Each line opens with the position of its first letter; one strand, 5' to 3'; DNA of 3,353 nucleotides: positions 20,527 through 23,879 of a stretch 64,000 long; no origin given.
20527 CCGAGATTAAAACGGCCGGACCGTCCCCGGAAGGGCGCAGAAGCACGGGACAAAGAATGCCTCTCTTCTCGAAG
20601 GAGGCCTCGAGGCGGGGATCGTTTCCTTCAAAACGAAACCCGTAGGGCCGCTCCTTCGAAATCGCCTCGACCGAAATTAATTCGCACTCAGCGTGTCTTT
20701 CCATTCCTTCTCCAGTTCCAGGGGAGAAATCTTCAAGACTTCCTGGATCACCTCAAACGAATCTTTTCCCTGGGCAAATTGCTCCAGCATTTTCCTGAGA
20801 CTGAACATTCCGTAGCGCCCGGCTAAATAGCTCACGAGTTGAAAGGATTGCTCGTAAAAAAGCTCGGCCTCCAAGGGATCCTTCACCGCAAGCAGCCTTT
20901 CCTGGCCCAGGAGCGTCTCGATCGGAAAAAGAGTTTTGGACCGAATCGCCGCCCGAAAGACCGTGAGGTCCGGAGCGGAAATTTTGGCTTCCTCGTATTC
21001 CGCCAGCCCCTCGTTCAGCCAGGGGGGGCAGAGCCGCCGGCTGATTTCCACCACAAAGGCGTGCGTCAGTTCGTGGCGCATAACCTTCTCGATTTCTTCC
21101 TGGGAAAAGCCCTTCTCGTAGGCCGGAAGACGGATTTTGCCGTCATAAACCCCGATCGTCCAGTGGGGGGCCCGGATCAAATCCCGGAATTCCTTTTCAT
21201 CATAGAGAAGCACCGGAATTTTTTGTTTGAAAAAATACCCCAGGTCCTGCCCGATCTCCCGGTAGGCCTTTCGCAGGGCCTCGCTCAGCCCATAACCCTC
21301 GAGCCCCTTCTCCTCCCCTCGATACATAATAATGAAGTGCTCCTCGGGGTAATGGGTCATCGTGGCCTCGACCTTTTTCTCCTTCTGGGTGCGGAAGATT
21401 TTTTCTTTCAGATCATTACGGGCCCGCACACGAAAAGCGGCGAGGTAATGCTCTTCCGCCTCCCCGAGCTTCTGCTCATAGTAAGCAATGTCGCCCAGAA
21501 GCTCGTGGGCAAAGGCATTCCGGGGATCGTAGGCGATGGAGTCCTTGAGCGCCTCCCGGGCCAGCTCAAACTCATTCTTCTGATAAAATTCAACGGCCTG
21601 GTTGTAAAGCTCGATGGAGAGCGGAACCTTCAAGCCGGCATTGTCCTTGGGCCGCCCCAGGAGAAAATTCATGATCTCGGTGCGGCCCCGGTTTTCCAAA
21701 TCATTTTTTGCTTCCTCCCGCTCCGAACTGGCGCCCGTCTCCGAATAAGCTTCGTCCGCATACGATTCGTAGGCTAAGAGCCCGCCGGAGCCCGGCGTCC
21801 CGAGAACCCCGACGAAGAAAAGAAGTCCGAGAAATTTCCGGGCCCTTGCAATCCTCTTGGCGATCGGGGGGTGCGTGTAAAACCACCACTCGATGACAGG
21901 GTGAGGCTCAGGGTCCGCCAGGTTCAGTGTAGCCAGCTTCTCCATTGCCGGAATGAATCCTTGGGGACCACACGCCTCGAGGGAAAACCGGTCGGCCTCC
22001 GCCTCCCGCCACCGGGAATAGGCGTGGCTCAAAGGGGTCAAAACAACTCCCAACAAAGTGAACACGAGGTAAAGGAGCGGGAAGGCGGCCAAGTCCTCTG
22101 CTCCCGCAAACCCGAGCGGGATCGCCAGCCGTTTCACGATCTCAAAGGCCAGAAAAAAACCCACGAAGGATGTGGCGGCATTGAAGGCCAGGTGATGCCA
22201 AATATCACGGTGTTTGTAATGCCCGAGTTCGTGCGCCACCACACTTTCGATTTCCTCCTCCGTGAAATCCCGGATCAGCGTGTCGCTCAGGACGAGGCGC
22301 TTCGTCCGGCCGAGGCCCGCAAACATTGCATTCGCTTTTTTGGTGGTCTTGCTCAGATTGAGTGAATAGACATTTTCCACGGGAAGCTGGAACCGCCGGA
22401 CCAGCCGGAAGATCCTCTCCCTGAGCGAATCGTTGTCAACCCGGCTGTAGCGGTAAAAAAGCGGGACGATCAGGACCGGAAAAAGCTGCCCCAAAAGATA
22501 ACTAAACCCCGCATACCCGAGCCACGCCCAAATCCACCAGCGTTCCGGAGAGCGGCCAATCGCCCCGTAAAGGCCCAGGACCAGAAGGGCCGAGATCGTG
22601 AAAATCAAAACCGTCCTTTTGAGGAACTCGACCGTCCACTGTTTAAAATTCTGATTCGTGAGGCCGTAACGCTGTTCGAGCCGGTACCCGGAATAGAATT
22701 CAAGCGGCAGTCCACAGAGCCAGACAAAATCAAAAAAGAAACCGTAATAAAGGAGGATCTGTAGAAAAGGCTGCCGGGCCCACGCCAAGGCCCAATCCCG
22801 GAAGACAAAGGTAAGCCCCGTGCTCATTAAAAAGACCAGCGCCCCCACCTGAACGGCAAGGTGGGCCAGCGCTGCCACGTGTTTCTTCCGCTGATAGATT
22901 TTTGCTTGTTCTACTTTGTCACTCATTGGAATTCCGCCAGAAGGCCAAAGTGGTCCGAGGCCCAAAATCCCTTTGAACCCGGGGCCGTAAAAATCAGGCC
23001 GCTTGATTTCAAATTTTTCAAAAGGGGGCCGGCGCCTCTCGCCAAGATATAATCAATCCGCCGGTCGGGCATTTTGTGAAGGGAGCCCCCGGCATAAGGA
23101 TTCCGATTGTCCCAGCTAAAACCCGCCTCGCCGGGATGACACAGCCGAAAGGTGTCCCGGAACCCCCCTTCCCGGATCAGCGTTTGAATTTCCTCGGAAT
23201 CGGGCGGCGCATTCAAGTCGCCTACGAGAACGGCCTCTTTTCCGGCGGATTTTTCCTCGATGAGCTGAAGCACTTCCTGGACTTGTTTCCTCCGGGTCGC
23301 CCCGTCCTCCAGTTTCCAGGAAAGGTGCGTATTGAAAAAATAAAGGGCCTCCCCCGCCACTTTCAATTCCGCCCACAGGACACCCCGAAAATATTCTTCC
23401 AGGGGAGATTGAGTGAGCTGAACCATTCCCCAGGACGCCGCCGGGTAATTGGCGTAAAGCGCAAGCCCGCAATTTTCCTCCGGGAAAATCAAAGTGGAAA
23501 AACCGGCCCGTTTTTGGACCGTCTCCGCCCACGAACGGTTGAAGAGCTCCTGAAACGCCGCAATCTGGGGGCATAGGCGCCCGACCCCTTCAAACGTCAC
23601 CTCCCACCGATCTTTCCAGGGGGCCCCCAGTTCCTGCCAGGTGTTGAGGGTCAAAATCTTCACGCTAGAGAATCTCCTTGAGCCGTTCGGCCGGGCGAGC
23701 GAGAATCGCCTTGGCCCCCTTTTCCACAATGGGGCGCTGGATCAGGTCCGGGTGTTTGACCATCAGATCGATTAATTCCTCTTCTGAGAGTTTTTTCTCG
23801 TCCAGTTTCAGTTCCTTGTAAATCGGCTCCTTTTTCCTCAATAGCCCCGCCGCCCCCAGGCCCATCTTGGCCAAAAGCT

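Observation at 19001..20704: Translationally coupled ParB-like / zeta-toxin-like P-loop / 55-aa ORF cassette inside a housekeeping array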

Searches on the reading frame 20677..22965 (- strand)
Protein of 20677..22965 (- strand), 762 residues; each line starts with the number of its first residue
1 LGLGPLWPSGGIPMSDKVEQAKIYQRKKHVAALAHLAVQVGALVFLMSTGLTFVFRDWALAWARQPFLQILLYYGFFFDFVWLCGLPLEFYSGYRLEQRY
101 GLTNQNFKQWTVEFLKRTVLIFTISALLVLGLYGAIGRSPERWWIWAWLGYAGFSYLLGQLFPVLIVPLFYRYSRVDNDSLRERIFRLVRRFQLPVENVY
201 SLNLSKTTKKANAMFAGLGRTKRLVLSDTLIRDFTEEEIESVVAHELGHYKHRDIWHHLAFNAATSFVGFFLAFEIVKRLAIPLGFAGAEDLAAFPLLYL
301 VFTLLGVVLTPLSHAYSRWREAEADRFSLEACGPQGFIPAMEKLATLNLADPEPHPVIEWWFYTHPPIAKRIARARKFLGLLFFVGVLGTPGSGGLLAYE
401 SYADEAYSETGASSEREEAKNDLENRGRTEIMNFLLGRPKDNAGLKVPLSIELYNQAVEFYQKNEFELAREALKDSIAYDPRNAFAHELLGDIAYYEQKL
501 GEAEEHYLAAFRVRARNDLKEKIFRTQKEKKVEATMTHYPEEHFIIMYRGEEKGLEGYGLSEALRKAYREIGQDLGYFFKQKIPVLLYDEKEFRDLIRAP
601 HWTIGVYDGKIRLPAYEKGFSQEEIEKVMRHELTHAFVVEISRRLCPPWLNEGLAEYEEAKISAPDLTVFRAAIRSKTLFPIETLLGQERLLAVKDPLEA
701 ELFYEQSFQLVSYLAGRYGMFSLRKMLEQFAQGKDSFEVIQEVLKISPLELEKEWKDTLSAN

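Call 71: search_protein_families(library=pfam, proteins=[window:20677-22965:-], max_evalue=0.00001)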
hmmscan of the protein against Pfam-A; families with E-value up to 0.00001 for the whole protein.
window:20677-22965:- (762 aa): 5 families
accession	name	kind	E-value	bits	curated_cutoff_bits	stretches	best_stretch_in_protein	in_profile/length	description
PF01435.24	Peptidase_M48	-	5.3e-31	108.3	20.3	1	178-377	4-184/186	Peptidase family M48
PF16491.10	Peptidase_M48_N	-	1.2e-23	84.3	27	1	16-171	22-178/179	CAAX prenyl protease N-terminal, five membrane helices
PF13485.12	Peptidase_MA_2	-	2.6e-15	57.2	32.4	1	627-759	68-199/201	Peptidase MA superfamily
PF05569.17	Peptidase_M56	-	8.3e-09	35.5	31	0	211-259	166-213/296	BlaR1 peptidase M56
PF10263.15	SprT-like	-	1.1e-06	28.9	25.6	0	218-250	38-72/108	SprT-like family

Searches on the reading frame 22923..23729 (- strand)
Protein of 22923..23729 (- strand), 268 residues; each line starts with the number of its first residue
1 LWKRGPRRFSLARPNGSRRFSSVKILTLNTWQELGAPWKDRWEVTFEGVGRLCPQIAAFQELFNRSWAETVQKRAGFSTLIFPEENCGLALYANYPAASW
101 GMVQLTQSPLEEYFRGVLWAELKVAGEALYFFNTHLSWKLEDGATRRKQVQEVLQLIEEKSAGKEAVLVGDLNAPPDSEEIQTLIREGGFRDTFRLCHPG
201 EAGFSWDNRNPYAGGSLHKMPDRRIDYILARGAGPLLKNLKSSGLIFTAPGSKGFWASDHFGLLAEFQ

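Call 71: search_protein_families(library=pfam, proteins=[window:22923-23729:-], max_evalue=0.00001)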
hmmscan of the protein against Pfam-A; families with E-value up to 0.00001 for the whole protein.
window:22923-23729:- (268 aa): 1 family
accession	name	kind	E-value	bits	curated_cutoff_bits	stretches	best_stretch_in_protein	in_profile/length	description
PF03372.29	Exo_endo_phos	-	4.1e-11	43.5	24.5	1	30-260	5-225/225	Endonuclease/Exonuclease/phosphatase family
